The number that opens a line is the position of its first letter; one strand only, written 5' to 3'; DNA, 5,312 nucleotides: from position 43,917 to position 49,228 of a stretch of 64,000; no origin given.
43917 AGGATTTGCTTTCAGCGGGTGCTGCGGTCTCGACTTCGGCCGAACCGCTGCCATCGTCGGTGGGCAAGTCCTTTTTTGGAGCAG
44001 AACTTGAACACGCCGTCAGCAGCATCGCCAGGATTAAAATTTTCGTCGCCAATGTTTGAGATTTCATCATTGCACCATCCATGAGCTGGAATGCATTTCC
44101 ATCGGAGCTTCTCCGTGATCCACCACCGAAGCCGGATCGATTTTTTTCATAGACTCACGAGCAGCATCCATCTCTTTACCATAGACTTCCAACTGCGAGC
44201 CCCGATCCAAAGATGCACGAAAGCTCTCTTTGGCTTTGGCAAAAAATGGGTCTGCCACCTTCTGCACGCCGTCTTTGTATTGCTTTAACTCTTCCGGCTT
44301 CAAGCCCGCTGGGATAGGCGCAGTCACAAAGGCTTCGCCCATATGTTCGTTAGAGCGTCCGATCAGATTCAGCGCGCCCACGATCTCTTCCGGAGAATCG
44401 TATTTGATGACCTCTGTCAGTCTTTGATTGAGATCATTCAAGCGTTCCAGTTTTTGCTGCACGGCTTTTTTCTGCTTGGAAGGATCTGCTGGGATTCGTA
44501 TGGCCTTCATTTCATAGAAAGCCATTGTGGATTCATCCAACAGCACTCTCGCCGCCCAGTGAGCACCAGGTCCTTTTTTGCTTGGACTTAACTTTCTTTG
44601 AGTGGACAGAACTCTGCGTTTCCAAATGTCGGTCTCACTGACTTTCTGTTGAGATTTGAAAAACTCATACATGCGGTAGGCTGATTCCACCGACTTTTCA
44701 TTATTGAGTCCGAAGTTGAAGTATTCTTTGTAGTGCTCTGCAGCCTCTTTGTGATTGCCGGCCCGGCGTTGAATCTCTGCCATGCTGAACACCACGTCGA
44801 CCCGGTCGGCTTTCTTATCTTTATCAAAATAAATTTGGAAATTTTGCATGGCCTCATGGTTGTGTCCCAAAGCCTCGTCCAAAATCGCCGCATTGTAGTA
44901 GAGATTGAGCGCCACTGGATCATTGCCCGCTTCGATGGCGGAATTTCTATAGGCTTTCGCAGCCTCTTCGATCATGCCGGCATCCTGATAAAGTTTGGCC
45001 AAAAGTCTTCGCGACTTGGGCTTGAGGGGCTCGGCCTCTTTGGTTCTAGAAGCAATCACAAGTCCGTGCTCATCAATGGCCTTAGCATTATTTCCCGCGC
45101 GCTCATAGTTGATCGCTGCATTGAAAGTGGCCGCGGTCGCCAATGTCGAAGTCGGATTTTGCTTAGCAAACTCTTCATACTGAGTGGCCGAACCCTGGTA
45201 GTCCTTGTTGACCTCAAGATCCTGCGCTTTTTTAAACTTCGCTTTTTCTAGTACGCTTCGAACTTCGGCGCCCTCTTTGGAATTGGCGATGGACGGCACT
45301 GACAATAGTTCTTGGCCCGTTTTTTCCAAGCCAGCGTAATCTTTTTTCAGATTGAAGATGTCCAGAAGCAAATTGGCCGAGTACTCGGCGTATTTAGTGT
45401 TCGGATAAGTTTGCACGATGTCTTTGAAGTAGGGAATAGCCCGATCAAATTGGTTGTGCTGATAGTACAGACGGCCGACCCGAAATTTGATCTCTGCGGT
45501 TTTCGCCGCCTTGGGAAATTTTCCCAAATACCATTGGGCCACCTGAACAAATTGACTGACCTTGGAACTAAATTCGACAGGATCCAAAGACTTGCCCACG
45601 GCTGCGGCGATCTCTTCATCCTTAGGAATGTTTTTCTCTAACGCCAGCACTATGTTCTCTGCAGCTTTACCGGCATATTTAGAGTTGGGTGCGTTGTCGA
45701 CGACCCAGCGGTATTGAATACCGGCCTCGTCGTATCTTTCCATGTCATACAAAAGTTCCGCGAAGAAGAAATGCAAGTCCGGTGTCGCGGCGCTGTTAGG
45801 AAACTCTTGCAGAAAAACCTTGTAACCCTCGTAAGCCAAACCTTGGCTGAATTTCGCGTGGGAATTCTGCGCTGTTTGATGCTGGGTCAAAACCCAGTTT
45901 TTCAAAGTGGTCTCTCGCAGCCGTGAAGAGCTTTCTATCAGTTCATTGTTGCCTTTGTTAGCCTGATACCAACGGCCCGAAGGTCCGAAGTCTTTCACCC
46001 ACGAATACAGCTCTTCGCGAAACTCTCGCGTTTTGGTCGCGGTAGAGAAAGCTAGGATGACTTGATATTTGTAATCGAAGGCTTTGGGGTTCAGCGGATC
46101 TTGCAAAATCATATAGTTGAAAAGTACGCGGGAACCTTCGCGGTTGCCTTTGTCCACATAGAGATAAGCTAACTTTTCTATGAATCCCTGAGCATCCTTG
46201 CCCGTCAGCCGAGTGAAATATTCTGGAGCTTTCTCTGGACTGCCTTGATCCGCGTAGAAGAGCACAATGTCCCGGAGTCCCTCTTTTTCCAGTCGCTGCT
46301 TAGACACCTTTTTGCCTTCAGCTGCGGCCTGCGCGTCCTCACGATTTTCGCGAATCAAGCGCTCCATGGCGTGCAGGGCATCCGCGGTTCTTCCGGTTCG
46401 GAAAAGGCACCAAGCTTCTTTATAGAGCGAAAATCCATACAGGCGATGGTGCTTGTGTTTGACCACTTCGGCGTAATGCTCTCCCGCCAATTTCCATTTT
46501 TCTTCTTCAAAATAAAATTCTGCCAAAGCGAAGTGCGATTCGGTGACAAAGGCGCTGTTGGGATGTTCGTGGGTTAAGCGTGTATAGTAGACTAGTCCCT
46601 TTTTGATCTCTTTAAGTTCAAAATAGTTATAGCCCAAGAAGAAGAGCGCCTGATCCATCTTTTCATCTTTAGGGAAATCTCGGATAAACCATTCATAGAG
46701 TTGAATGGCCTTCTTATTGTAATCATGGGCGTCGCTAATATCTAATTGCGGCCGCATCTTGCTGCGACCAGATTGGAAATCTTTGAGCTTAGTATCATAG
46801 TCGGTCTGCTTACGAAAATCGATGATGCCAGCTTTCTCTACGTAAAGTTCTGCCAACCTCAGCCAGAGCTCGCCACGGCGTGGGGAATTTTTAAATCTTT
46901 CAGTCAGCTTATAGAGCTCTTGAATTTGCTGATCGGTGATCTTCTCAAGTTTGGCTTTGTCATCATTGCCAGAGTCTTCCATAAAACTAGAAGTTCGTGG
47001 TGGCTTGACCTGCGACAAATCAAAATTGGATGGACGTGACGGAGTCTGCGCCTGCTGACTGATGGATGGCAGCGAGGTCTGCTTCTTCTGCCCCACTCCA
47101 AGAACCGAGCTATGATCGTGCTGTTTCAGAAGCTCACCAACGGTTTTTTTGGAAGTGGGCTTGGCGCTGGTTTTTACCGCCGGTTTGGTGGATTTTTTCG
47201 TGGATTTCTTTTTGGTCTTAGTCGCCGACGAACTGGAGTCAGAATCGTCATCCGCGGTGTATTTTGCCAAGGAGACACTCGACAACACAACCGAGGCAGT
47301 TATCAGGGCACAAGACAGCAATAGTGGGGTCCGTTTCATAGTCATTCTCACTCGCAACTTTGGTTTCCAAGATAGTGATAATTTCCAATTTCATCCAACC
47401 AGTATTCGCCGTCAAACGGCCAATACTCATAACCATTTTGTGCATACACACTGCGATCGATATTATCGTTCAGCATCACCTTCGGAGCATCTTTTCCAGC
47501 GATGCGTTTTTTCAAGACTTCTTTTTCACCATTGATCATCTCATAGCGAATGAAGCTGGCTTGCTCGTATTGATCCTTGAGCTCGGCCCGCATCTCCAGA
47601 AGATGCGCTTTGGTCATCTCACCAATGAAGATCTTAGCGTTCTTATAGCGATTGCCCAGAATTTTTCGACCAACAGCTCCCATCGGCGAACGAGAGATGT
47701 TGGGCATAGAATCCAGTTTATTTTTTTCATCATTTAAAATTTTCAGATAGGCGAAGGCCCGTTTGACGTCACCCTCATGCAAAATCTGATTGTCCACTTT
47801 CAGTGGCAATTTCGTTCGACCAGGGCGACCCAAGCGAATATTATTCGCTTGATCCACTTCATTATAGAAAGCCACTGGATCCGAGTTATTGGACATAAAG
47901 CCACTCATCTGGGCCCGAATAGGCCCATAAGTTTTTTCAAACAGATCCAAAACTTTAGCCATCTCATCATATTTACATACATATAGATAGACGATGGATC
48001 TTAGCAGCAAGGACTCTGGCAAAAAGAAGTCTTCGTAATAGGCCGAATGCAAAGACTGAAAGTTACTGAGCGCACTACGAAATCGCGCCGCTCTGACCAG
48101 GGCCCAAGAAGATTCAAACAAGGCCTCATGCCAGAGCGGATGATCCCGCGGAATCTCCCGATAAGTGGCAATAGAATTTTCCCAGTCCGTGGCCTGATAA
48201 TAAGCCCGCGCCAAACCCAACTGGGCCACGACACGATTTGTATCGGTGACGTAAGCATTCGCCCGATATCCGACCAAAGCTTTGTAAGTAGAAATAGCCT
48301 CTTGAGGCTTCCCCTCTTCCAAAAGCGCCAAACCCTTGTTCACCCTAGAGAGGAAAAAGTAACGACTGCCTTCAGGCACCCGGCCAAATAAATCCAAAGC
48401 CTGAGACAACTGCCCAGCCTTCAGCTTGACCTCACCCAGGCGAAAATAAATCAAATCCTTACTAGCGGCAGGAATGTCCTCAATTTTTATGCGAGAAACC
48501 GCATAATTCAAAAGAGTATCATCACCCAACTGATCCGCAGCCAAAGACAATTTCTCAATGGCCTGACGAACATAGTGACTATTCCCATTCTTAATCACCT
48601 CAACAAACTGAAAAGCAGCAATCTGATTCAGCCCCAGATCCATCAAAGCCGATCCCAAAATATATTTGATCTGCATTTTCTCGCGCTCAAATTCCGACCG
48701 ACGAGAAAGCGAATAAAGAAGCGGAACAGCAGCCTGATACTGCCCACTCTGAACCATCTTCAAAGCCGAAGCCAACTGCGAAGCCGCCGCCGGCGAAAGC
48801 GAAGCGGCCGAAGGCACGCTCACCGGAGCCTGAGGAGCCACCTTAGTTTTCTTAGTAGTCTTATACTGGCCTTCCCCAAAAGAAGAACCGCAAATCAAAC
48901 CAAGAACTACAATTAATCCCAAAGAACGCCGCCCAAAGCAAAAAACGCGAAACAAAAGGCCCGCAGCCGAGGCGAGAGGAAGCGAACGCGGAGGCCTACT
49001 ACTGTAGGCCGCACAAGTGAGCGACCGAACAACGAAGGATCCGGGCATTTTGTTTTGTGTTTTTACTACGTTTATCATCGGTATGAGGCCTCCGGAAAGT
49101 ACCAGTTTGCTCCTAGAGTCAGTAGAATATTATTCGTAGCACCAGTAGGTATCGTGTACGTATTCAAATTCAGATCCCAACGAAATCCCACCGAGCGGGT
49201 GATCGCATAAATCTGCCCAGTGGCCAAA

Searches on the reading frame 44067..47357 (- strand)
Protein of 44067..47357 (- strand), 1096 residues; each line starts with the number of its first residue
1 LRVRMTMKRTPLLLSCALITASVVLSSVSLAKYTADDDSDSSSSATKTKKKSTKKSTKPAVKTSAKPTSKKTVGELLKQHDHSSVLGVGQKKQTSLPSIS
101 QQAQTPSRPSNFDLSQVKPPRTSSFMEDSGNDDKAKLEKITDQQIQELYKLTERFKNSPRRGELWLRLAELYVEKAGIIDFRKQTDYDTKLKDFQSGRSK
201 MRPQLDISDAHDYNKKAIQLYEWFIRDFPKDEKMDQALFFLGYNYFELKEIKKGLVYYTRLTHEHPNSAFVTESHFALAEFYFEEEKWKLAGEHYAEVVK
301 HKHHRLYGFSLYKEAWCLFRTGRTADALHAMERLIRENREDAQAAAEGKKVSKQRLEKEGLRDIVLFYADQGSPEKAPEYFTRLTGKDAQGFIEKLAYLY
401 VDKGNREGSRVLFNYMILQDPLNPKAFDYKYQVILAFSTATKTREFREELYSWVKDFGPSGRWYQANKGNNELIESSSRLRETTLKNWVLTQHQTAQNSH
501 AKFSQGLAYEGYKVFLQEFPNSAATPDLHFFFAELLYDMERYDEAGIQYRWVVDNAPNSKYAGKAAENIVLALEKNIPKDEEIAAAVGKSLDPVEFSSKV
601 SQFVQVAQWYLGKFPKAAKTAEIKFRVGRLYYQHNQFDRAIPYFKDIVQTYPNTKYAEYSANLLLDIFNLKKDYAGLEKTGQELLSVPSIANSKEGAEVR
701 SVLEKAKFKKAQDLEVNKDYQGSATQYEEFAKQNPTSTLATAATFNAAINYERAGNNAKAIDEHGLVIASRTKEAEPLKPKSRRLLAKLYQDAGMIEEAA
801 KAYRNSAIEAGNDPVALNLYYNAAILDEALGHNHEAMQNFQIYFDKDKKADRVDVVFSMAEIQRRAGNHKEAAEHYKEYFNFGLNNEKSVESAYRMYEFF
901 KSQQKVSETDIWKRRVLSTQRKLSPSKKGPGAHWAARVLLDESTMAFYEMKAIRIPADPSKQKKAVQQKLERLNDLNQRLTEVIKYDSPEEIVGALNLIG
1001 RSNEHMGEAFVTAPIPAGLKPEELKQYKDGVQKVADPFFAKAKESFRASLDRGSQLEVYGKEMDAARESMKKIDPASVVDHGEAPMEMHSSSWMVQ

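Call 75: search_protein_families(library=pfam, proteins=[window:44067-47357:-], max_evalue=0.00001)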
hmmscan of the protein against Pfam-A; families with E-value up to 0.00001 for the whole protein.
window:44067-47357:- (1096 aa): 8 families
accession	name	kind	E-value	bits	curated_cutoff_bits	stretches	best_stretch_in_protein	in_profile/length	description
PF13174.12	TPR_6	-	2.1e-16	59.8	26.3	0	625-654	4-33/33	Tetratricopeptide repeat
PF07719.23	TPR_2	-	2.1e-16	59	27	0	621-653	1-33/34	Tetratricopeptide repeat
PF13424.12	TPR_12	-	9.6e-14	51.8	30.1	0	277-335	8-72/77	Tetratricopeptide repeat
PF13432.12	TPR_16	-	9.9e-14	51.9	32.7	0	709-767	2-56/65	Tetratricopeptide repeat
PF13428.12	TPR_14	-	5.1e-13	48.7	23.5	0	625-654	5-34/44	Tetratricopeptide repeat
PF14559.12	TPR_19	-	1.2e-09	38.8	25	0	314-346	31-63/68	Tetratricopeptide repeat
PF00515.34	TPR_1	-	4.2e-08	33.1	27.8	0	622-653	2-33/34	Tetratricopeptide repeat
PF12895.13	ANAPC3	-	4.7e-07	30.4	27.2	0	503-545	34-75/82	Anaphase-promoting complex, cyclosome, subunit 3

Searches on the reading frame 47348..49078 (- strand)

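Call 75: search_protein_families(library=pfam, proteins=[window:47348-49078:-], max_evalue=0.00001)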
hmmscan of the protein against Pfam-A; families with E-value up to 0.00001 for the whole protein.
window:47348-49078:- (576 aa): 5 families
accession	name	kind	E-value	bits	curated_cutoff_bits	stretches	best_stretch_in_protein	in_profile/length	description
PF14559.12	TPR_19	-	4.3e-10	40.2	25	0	252-315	1-57/68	Tetratricopeptide repeat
PF13174.12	TPR_6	-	1.1e-09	38.7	26.3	0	285-314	2-31/33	Tetratricopeptide repeat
PF13432.12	TPR_16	-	8.5e-08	33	32.7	0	248-312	3-60/65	Tetratricopeptide repeat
PF07719.23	TPR_2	-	6.1e-07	29.5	27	0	210-233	3-26/34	Tetratricopeptide repeat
PF13424.12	TPR_12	-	5.3e-06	27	30.1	0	245-308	6-70/77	Tetratricopeptide repeat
